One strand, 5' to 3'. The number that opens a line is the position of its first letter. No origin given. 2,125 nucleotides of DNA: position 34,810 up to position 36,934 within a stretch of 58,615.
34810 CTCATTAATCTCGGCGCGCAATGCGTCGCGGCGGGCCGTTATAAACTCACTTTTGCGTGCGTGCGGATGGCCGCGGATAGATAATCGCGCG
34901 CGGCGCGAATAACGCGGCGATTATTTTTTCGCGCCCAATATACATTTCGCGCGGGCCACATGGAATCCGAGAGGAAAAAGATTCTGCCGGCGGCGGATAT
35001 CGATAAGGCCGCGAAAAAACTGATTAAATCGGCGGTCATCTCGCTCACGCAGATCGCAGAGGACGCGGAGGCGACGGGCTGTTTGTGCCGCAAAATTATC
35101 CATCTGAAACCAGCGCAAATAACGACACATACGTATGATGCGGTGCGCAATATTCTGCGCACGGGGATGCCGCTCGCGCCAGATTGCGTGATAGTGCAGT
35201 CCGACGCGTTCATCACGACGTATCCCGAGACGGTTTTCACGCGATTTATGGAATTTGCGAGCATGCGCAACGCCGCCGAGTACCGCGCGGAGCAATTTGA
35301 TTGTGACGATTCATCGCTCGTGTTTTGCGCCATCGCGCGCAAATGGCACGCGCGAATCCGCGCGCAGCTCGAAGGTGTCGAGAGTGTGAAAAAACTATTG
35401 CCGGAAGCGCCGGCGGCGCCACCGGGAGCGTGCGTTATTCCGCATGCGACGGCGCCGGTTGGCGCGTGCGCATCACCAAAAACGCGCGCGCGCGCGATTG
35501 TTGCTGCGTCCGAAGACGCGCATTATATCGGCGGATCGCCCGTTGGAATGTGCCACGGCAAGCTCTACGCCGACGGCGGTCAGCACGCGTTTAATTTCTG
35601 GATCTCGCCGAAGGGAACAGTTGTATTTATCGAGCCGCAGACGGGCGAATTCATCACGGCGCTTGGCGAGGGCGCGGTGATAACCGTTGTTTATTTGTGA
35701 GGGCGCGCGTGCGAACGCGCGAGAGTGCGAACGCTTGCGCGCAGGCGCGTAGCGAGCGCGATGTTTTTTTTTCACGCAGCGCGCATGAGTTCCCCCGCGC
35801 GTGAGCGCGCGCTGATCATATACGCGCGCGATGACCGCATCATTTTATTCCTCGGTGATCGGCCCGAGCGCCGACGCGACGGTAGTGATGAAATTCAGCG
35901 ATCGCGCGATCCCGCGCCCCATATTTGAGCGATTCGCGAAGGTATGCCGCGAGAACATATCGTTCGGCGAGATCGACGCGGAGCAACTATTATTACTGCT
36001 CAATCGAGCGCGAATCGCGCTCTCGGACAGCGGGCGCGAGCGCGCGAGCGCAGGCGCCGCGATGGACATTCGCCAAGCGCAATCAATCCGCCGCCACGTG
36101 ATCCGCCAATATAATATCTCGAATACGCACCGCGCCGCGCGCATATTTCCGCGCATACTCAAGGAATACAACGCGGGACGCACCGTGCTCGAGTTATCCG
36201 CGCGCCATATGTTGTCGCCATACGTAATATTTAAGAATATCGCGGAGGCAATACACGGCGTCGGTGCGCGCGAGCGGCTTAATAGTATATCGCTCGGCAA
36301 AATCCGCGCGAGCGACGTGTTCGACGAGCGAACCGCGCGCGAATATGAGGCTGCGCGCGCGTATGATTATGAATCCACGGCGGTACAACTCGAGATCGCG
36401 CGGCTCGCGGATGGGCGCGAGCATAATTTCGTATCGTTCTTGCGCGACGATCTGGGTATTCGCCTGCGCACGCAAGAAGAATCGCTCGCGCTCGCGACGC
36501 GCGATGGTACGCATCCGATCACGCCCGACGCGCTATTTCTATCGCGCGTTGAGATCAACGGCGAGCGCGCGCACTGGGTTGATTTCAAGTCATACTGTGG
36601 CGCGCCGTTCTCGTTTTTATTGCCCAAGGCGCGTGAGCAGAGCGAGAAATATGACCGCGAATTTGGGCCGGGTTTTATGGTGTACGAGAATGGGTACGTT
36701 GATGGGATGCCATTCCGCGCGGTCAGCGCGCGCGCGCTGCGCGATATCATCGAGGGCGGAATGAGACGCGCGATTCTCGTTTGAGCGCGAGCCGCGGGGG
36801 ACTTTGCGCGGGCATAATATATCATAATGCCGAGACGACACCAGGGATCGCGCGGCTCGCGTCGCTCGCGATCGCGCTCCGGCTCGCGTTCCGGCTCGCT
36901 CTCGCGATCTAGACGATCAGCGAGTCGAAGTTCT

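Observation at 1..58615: Dispersed 24/30-nt in-frame repeat (core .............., peptide SD(D/G)NT(P/S)RAS[V]) embedded in a dozen or more unrelated genes, including core replication and transcription genes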

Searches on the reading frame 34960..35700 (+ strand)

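Call 54: search_protein_families(library=pfam, proteins=[window:34960-35700:+], max_evalue=0.01)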
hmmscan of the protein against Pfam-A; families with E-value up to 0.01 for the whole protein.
window:34960-35700:+ (246 aa): 1 family
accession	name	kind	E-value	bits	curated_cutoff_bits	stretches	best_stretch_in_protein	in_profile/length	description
PF18021.7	Agglutinin_C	-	5e-06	27.3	26.8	0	204-231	65-93/93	Agglutinin C-terminal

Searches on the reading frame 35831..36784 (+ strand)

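Call 54: search_protein_families(library=pfam, proteins=[window:35831-36784:+], max_evalue=0.01)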
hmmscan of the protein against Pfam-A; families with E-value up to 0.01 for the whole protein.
window:35831-36784:+ (317 aa): 1 family
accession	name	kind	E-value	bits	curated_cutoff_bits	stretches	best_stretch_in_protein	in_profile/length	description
PF14811.11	TPD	-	1e-10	42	27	1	166-294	3-125/138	Protein of unknown function TPD sequence-motif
